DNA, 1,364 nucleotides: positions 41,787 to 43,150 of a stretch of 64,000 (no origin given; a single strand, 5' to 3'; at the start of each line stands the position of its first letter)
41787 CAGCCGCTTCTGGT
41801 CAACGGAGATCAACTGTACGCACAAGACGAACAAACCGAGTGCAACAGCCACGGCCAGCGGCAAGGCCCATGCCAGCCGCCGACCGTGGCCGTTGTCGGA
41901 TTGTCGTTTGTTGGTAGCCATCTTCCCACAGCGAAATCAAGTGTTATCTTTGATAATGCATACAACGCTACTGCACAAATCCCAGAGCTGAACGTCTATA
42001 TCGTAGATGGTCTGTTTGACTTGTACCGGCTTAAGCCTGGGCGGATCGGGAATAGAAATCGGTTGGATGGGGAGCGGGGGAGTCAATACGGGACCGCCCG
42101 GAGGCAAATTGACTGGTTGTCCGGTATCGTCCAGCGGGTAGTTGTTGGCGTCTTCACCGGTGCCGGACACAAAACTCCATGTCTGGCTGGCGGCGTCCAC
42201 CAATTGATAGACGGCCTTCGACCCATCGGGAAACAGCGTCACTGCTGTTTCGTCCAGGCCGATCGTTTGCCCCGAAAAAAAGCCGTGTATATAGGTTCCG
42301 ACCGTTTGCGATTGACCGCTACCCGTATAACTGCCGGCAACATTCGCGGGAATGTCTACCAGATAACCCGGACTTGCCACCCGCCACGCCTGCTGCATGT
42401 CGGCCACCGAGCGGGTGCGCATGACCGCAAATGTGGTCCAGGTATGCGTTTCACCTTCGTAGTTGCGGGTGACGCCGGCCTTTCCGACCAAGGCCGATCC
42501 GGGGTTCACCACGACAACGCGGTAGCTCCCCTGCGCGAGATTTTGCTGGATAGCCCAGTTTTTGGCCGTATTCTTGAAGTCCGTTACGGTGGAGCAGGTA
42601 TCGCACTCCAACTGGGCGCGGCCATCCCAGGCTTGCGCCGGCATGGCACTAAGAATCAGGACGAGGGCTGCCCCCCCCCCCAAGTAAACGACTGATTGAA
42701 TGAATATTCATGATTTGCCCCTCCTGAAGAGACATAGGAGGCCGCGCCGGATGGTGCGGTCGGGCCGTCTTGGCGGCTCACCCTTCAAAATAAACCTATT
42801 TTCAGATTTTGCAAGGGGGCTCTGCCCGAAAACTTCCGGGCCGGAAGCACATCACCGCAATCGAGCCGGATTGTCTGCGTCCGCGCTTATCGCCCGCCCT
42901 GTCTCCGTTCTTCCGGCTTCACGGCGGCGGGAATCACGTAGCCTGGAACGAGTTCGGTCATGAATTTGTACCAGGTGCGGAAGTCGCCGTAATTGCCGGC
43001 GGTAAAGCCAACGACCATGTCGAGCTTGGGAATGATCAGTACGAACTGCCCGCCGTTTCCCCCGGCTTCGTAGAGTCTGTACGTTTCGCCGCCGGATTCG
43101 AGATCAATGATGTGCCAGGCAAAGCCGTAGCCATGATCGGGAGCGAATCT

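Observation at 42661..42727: C11 homopolymer uncouples a strong SD-ATG from its secreted-protein ORF: candidate phase-variation switch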

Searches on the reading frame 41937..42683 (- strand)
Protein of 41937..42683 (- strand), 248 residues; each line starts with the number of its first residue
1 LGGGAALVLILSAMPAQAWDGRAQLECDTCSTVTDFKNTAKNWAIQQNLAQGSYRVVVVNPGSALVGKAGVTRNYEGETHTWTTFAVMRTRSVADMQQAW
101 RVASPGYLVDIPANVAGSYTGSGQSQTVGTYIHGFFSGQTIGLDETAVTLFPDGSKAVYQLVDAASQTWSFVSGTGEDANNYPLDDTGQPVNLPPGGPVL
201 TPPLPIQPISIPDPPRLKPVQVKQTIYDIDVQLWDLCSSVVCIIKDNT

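Call 3: search_protein_families(library=pfam, proteins=[window:41937-42683:-], max_evalue=0.01)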
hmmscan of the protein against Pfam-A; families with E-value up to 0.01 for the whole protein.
window:41937-42683:- (248 aa): 0 families

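Call 9: find_related_loci(query=window:41937-42683:-, collection=genome_contigs, flank=4000)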
Query window:41937-42683:- (248 aa) in genome_contigs; peptide patterns used: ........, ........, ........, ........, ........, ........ (x = any residue, [..] = any of these).
306 stretches matched a pattern, but none encodes a relative of the query by tblastn (E <= 1e-3).

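Call 10: find_homologous_proteins(query=window:41937-42683:-)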
Query window:41937-42683:- (248 aa): 2 proteins with E <= 0.001 among 916 candidates.
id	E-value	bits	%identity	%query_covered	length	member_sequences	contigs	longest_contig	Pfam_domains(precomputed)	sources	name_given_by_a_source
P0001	1.3e-156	537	100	95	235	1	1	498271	-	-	-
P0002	3.2e-96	340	64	97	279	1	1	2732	-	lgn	-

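Call 12: find_encoding_contigs(protein=P0002, flank=5000)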
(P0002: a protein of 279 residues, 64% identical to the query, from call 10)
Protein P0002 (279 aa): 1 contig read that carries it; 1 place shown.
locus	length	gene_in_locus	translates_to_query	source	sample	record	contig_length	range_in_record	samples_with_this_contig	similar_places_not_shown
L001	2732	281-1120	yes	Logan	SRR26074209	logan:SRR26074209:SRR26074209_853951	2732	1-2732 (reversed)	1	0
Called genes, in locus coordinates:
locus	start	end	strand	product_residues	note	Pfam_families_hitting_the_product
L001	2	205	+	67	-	?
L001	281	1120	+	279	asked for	-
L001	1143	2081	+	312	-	-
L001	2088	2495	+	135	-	-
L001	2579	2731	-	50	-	?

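Call 13: find_encoding_contigs(protein=P0001, flank=3000)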
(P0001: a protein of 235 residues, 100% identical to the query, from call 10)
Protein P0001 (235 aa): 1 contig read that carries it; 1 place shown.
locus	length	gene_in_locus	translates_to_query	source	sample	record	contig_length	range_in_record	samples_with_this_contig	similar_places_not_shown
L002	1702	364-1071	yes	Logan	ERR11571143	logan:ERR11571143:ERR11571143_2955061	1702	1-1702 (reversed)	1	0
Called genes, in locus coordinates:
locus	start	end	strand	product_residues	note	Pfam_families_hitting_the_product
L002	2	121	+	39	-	?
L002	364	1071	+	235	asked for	-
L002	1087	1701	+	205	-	?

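Call 23: find_related_loci(query=A2, collection=metagenome_contigs, flank=3000)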
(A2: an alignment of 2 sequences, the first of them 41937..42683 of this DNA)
Query A2 (248 aa) in metagenome_contigs; peptide patterns used: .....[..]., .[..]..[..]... (x = any residue, [..] = any of these).
192 stretches matched a pattern, but none encodes a relative of the query by tblastn (E <= 1e-3).

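Call 31: search_protein_representatives(alignment_id=A2)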
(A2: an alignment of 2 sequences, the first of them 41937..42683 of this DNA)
Query: 2 sequences, 283 profile positions. Proteins with E-value up to 0.001 (for the whole library): 29; up to 1e-10: 23; up to 1e-30: 6. The best 29 are listed.
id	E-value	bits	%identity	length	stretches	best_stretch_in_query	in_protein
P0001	3.0e-149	511.9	-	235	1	46-283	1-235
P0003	6.1e-50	186.1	-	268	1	35-228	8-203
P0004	6.5e-48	179.4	-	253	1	35-239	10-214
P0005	1.1e-45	172.1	-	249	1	42-239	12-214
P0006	4.7e-36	140.5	-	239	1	55-228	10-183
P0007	4.6e-34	134.0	-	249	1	41-235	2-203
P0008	7.0e-30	120.2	-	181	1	106-242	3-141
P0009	5.8e-29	117.2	-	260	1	37-225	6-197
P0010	3.3e-27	111.5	-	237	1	39-229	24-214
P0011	2.4e-23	98.8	-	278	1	49-247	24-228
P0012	1.9e-17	79.5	-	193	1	128-236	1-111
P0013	2.7e-17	78.9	-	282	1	40-227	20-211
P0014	9.3e-16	73.9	-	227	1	106-226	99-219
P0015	7.0e-15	71.0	-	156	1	34-139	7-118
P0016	1.9e-14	69.6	-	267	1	58-224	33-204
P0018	7.6e-14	67.6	-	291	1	43-237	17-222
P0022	1.2e-11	60.4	-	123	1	35-110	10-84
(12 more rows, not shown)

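Call 33: find_encoding_contigs(protein=P0004, flank=4000, max_places=4)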
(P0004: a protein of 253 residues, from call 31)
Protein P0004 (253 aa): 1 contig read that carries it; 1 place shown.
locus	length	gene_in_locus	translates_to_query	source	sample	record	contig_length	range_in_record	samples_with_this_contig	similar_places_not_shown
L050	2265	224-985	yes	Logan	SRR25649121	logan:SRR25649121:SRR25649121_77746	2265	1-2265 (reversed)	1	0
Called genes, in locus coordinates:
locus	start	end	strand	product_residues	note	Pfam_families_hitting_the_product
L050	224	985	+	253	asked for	-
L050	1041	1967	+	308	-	-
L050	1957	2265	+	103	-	?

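Call 34: find_encoding_contigs(protein=P0003, flank=4000, max_places=4)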
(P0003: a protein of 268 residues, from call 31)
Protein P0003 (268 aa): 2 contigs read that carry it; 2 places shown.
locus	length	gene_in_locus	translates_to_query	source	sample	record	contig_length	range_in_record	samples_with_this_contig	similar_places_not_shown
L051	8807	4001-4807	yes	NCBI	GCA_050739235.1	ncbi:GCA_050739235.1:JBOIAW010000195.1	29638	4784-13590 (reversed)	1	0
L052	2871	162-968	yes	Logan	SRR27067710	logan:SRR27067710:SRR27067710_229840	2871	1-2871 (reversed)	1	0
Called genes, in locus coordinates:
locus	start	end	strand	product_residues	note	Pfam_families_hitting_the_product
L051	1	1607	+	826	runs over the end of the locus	PF07676:PD40 (faint), PF26549:Tricorn_N (faint), PF00930:DPPIV_N, PF00756:Esterase (weak), PF02129:Peptidase_S15, PF20434:BD-FAE, PF00326:Peptidase_S9, PF01738:DLH, +1 more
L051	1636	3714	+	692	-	PF08450:SGL (faint), PF07676:PD40 (faint), PF26549:Tricorn_N (faint), PF26550:Tricorn_2nd (faint), PF03640:Lipoprotein_15 (faint), PF20434:BD-FAE (faint), PF00326:Peptidase_S9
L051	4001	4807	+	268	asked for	-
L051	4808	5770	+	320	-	-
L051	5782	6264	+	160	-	-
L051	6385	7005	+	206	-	-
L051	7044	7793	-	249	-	PF00994:MoCF_biosynth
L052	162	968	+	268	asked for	-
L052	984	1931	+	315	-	-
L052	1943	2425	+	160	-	-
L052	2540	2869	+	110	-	?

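Call 45: find_encoding_contigs(protein=P0007, flank=3000, max_places=3)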
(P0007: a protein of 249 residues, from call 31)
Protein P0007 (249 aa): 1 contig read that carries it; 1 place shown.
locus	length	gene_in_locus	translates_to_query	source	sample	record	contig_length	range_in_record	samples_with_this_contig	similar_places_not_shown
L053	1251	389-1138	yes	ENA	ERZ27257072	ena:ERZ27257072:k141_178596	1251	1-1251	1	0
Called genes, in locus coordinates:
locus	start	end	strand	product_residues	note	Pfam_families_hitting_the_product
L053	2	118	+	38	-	?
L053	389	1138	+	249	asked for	-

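Call 46: find_encoding_contigs(protein=P0006, flank=3000, max_places=3)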
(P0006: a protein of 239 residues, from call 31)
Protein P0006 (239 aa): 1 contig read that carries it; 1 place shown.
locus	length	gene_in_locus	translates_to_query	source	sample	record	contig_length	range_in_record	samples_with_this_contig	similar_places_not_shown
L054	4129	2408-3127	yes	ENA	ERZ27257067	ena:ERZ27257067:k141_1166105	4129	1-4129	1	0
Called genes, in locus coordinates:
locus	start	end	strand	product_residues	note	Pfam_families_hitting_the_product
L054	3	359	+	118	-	?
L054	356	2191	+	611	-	PF18911:PKD_4, PF00801:PKD (faint)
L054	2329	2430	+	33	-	-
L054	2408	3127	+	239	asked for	-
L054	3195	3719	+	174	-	-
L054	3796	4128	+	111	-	?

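Call 47: find_encoding_contigs(protein=P0015, flank=3000, max_places=3)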
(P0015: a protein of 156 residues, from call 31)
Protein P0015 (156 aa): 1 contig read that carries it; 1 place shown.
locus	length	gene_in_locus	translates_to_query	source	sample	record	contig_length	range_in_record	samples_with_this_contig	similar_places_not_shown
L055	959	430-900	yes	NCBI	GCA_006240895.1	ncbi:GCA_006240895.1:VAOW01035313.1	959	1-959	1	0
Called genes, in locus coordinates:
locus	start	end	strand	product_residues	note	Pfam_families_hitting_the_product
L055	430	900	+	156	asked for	-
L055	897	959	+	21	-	?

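Call 53: find_related_loci(query=A4, collection=genome_contigs, flank=3000)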
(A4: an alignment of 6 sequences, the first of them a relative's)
Query A4 (282 aa) in genome_contigs; peptide patterns used: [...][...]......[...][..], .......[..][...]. (x = any residue, [..] = any of these).
66 stretches matched a pattern; 21 encode a relative of the query (tblastn E <= 1e-3); 21 distinct loci.
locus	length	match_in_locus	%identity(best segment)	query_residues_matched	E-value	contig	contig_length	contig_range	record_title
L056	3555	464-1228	43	4-257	4e-61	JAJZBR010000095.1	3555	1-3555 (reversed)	MAG: Proteobacteria bacterium isolate JA1.bin17 NODE_20314_length_3555_cov_9.148483, whole genome shotgun sequence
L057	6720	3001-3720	46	10-245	1e-59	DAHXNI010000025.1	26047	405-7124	MAG TPA_asm: Proteobacteria bacterium isolate clean311 k141_108006, whole genome shotgun sequence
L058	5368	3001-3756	47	3-245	2e-59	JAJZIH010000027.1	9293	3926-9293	MAG: Proteobacteria bacterium isolate LSA3.bin15 NODE_12319_length_9293_cov_128.824678, whole genome shotgun sequence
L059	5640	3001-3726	49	1-247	5e-66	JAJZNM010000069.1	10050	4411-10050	MAG: Proteobacteria bacterium isolate MAS3.bin94 NODE_13847_length_10050_cov_1.274816, whole genome shotgun sequence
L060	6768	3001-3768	45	3-249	7e-58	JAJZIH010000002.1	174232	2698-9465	MAG: Proteobacteria bacterium isolate LSA3.bin15 NODE_26_length_174232_cov_153.783206, whole genome shotgun sequence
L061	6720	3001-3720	45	4-247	6e-57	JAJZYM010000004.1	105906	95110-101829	MAG: Proteobacteria bacterium isolate TL1-5.bin26 NODE_119_length_105906_cov_53.182522, whole genome shotgun sequence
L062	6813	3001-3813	57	1-267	3e-84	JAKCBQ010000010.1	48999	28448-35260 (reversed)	MAG: Proteobacteria bacterium isolate YF3.bin4 NODE_507_length_48999_cov_5.404506, whole genome shotgun sequence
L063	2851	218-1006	42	9-281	2e-56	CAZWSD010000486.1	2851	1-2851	MAG TPA_asm: uncultured Acidobacterium sp. isolate SRP226684_co1_83 genome assembly, contig: NODE_30178_length_2851_cov_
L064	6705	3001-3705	43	28-259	2e-52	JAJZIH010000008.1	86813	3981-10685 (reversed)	MAG: Proteobacteria bacterium isolate LSA3.bin15 NODE_267_length_86813_cov_147.099774, whole genome shotgun sequence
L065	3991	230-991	41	10-259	4e-51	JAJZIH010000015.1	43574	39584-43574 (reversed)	MAG: Proteobacteria bacterium isolate LSA3.bin15 NODE_1164_length_43574_cov_133.464221, whole genome shotgun sequence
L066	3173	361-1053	45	3-222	1e-50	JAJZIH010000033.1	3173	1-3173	MAG: Proteobacteria bacterium isolate LSA3.bin15 NODE_47385_length_3173_cov_169.318779, whole genome shotgun sequence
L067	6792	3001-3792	40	5-268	1e-49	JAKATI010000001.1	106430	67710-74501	MAG: Proteobacteria bacterium isolate YP2.bin4 NODE_210_length_106430_cov_3.330950, whole genome shotgun sequence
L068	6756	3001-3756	40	33-280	6e-49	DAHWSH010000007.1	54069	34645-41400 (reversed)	MAG TPA_asm: Proteobacteria bacterium isolate clean240 k141_473818, whole genome shotgun sequence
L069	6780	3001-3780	38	1-259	1e-48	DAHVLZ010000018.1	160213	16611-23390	MAG TPA_asm: Proteobacteria bacterium isolate clean41 k141_525022, whole genome shotgun sequence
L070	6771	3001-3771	38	28-280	3e-47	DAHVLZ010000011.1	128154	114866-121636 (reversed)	MAG TPA_asm: Proteobacteria bacterium isolate clean41 k141_174502, whole genome shotgun sequence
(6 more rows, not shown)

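Call 57: find_related_loci(query=A6, collection=genome_contigs, flank=3000)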
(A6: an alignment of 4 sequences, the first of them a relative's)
Query A6 (253 aa) in genome_contigs; peptide patterns used: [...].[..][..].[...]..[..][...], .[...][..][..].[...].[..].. (x = any residue, [..] = any of these).
77 stretches matched a pattern; 9 encode a relative of the query (tblastn E <= 1e-3); 9 distinct loci.
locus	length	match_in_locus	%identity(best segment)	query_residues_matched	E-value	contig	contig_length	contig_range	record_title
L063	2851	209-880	34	8-222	2e-30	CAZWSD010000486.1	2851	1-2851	MAG TPA_asm: uncultured Acidobacterium sp. isolate SRP226684_co1_83 genome assembly, contig: NODE_30178_length_2851_cov_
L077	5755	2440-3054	33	58-250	1e-29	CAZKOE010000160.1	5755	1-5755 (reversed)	MAG TPA_asm: uncultured Gammaproteobacteria bacterium isolate SRP187154_co1_354 genome assembly, contig: NODE_21365_leng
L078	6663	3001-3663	34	11-222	4e-29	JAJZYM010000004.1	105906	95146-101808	MAG: Proteobacteria bacterium isolate TL1-5.bin26 NODE_119_length_105906_cov_53.182522, whole genome shotgun sequence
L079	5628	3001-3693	34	2-222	9e-27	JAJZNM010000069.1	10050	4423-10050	MAG: Proteobacteria bacterium isolate MAS3.bin94 NODE_13847_length_10050_cov_1.274816, whole genome shotgun sequence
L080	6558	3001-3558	34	29-202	2e-23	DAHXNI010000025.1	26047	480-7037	MAG TPA_asm: Proteobacteria bacterium isolate clean311 k141_108006, whole genome shotgun sequence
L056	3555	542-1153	35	25-215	3e-21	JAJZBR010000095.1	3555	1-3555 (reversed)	MAG: Proteobacteria bacterium isolate JA1.bin17 NODE_20314_length_3555_cov_9.148483, whole genome shotgun sequence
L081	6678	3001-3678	28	5-214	2e-16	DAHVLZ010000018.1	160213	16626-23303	MAG TPA_asm: Proteobacteria bacterium isolate clean41 k141_525022, whole genome shotgun sequence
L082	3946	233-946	28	3-226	6e-16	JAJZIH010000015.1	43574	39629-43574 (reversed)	MAG: Proteobacteria bacterium isolate LSA3.bin15 NODE_1164_length_43574_cov_133.464221, whole genome shotgun sequence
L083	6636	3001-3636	30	7-206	9e-17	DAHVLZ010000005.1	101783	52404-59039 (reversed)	MAG TPA_asm: Proteobacteria bacterium isolate clean41 k141_505547, whole genome shotgun sequence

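Call 60: search_protein_families(library=pfam, proteins=[L001:1143-2078:+, L001:2088-2492:+, L051:4808-5767:+, L051:5782-6261:+, L051:6385-7002:+, L050:1041-1964:+, P0018, P0003], max_evalue=1)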
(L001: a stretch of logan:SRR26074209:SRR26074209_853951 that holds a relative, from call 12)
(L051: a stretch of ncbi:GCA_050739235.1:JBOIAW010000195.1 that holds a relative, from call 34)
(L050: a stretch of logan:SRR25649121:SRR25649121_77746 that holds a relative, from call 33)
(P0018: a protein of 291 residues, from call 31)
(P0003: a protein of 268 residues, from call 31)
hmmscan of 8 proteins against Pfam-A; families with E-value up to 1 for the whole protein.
L001:1143-2078:+ (312 aa): 0 families

L001:2088-2492:+ (135 aa): 0 families

L051:4808-5767:+ (320 aa): 1 family
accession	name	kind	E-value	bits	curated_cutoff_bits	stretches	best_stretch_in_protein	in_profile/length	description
PF13829.11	DUF4191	-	0.37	10.6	30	1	194-243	59-106/219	Domain of unknown function (DUF4191)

L051:5782-6261:+ (160 aa): 0 families

L051:6385-7002:+ (206 aa): 0 families

L050:1041-1964:+ (308 aa): 0 families

P0018 (291 aa): 0 families

P0003 (268 aa): 1 family
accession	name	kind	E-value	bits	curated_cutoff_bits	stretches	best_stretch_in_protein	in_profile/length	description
PF19077.6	Big_13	-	0.083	13.8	27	1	124-179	12-67/102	Bacterial Ig-like domain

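Call 68: predict_structure(alignment_id=A3)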
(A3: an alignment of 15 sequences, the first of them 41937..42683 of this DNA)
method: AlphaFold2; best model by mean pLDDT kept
length: 248 residues; sequences in the alignment: 15
mean_pLDDT: 75.0   pTM: 0.63
mean pLDDT of the five models: 75.0, 74.3, 74.0, 73.6, 64.7
residues with pLDDT >= 90: 133; 70-90: 38; 50-70: 12; < 50: 65
segments of 3 or more residues with pLDDT < 50: 1-18, 202-248
pLDDT, mean of each block of 10 residues (from residue 1): 38 43 87 96 90 89 91 92 91 91 88 96 95 95 93 96 95 92 91 63 38 31 26 29 27
secondary structure, 60 per line:
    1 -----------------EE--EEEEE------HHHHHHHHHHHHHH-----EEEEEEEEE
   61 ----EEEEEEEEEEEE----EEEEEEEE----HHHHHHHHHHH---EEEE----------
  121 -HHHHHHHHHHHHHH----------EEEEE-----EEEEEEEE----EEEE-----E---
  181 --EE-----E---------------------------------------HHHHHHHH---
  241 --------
elements in order: E22-26 H33-46 E52-60 E65-76 E81-88 H93-103 E107-110 H122-135 E146-150 E156-163 E168-171 H230-237

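Call 71: fold_search(model_id=the predicted structure, library=pdb)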
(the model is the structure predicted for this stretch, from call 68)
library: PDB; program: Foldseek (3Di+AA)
matches with E <= 10: 650; with E <= 0.001: 0
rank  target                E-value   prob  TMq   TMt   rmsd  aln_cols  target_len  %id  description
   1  9cr6_A                2.1e-02  0.57  0.18  0.17  13.2       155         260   10  Crystal structure of histidine racemase (HisR) of Fusobacterium nucleatum (C209S) (released 2025-03-05)
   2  6jis                  2.7e-02  0.57  0.18  0.17  13.9       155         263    4  Crystal structure of the histidine racemase CntK in cobalt and nickel transporter system of staphylococcus aureus (released 2019-10-16)
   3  9cr6_B                2.7e-02  0.44  0.18  0.17  13.2       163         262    9  Crystal structure of histidine racemase (HisR) of Fusobacterium nucleatum (C209S) (released 2025-03-05)
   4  9cr6_C                6.0e-02  0.30  0.18  0.17  13.4       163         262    9  Crystal structure of histidine racemase (HisR) of Fusobacterium nucleatum (C209S) (released 2025-03-05)
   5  9cr1_C                7.2e-02  0.30  0.17  0.16  13.6       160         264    8  Crystal structure of histidine racemase (HisR) of Fusobacterium nucleatum (C67S) (released 2025-03-05)
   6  2rql_MODEL_1_A        7.2e-02  0.20  0.13  0.25  10.0        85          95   12  Solution structure of the E. coli ribosome hibernation promoting factor HPF (released 2010-02-02)
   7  8b9g_A                8.1e-02  0.38  0.13  0.04  14.0       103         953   10  Cryo-EM structure of MLE in complex with ADP:AlF4 and U10 RNA (released 2023-10-18)
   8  9cr1_A                8.6e-02  0.28  0.19  0.18  13.5       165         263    7  Crystal structure of histidine racemase (HisR) of Fusobacterium nucleatum (C67S) (released 2025-03-05)
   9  9uoy_A                1.0e-01  0.04  0.10  0.03  20.0       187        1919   10  Structure of C. elegans piezo channel (released 2025-12-24)
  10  5aor_B                1.1e-01  0.47  0.14  0.04  12.2        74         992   11  Structure of MLE RNA ADP AlF4 complex (released 2015-11-18)
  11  8ir3_T                2.2e-01  0.05  0.11  0.11  18.5       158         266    7  human nuclear pre-60S ribosomal particle - State B' (released 2023-08-09)
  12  5aor_A                2.5e-01  0.33  0.14  0.04  12.1        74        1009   11  Structure of MLE RNA ADP AlF4 complex (released 2015-11-18)
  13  6jiw                  2.5e-01  0.18  0.16  0.15  14.1       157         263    5  Crystal structure of S. aureus CntK with C72S mutation (released 2019-10-16)
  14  7d4i_5G               2.6e-01  0.06  0.14  0.15  16.5       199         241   10  Cryo-EM structure of 90S small ribosomal precursors complex with the DEAH-box RNA helicase Dhr1 (State F) (released 2021-10-06)
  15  5o95_B                3.2e-01  0.60  0.20  0.20   4.9        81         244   10  Structure of the putative methyltransferase Lpg2936 from Legionella pneumophila (released 2017-11-08)
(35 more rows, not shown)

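Call 75: find_homologous_proteins(query=A5, max_evalue=1e-10)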
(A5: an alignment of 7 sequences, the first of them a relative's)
Query A5 (7 sequences) (268 aa, profile of the alignment): 2 proteins with E <= 1e-10 among 8000 candidates.
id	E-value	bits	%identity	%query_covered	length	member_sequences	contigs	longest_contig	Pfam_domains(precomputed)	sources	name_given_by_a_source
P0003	3.9e-99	349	100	100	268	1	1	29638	-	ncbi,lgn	ncbi:MAG: hypothetical protein ACRES9_09110 [Gammaproteobacteria bacterium]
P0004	7.9e-97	341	38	79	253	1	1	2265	-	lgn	-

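Call 76: find_encoding_contigs(protein=P0022, flank=2000, max_places=3)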
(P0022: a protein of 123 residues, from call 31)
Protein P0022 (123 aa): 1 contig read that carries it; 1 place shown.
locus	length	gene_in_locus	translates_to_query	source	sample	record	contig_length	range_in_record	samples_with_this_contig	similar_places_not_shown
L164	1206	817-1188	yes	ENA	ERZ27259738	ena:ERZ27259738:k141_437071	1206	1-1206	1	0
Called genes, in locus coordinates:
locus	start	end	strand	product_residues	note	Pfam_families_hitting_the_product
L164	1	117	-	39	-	?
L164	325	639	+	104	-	PF02575:YbaB_DNA_bd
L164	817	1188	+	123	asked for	-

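Call 77: find_encoding_contigs(protein=P0005, flank=2000, max_places=3)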
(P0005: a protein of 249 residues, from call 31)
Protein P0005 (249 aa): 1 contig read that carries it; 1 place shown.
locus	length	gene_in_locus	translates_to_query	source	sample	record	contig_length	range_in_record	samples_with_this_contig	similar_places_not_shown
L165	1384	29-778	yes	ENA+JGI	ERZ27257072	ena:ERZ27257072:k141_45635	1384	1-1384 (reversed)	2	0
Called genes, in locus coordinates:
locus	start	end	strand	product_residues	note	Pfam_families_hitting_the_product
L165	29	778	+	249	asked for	-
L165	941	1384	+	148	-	?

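Call 78: find_encoding_contigs(protein=P0009, flank=2000, max_places=3)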
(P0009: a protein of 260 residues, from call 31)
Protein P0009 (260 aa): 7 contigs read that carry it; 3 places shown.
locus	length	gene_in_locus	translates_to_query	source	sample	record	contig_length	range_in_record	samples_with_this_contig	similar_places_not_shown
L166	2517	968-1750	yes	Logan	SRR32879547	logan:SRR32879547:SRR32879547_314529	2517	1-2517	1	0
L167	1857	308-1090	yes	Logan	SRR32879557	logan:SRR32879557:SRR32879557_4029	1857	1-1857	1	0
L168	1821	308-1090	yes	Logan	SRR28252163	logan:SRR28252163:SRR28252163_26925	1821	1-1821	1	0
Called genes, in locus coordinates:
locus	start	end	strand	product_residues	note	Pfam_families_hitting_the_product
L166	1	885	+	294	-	?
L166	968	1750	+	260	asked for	-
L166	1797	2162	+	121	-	-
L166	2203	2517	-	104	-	?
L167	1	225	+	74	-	?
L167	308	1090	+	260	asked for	-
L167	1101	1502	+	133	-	-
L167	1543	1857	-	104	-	?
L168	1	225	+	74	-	?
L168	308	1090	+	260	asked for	-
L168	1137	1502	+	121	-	-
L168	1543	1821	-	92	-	?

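Call 79: find_encoding_contigs(protein=P0010, flank=2000, max_places=3)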
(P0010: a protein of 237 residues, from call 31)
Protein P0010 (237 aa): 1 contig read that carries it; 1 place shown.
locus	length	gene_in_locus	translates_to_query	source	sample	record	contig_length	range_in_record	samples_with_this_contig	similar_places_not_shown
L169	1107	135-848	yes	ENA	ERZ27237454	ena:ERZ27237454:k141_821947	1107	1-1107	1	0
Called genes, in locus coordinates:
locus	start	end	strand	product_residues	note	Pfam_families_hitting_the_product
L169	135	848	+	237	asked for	-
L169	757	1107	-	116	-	?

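Call 104: predict_structure(alignment_id=A8)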
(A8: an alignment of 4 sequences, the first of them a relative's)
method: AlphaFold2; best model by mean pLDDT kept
length: 312 residues; sequences in the alignment: 4
mean_pLDDT: 39.2   pTM: 0.28
mean pLDDT of the five models: 39.2, 37.9, 36.2, 36.0, 35.5
residues with pLDDT >= 90: 0; 70-90: 18; 50-70: 37; < 50: 257
segments of 3 or more residues with pLDDT < 50: 1-5, 42-194, 198-200, 208-214, 229-312
pLDDT, mean of each block of 10 residues (from residue 1): 49 63 84 71 42 35 42 39 31 32 35 28 33 32 29 30 28 34 38 48 52 48 52 41 34 29 28 25 27 28 30 26
secondary structure, 60 per line:
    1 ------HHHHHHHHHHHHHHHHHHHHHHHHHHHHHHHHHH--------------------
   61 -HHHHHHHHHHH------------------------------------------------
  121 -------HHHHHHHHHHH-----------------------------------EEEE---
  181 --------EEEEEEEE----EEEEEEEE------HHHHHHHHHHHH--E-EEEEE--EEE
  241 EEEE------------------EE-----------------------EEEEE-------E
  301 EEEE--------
elements in order: H7-40 H62-72 H128-138 E174-177 E189-196 E201-208 H215-226 E231-235 E238-244 E288-292 E300-304

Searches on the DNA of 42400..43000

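Call 17: search_rna_families(source=window, start=42400, end=43000, threshold=evalue, max_evalue=1)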
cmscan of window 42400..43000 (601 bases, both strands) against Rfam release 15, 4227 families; matches with E-value up to 1: 0.
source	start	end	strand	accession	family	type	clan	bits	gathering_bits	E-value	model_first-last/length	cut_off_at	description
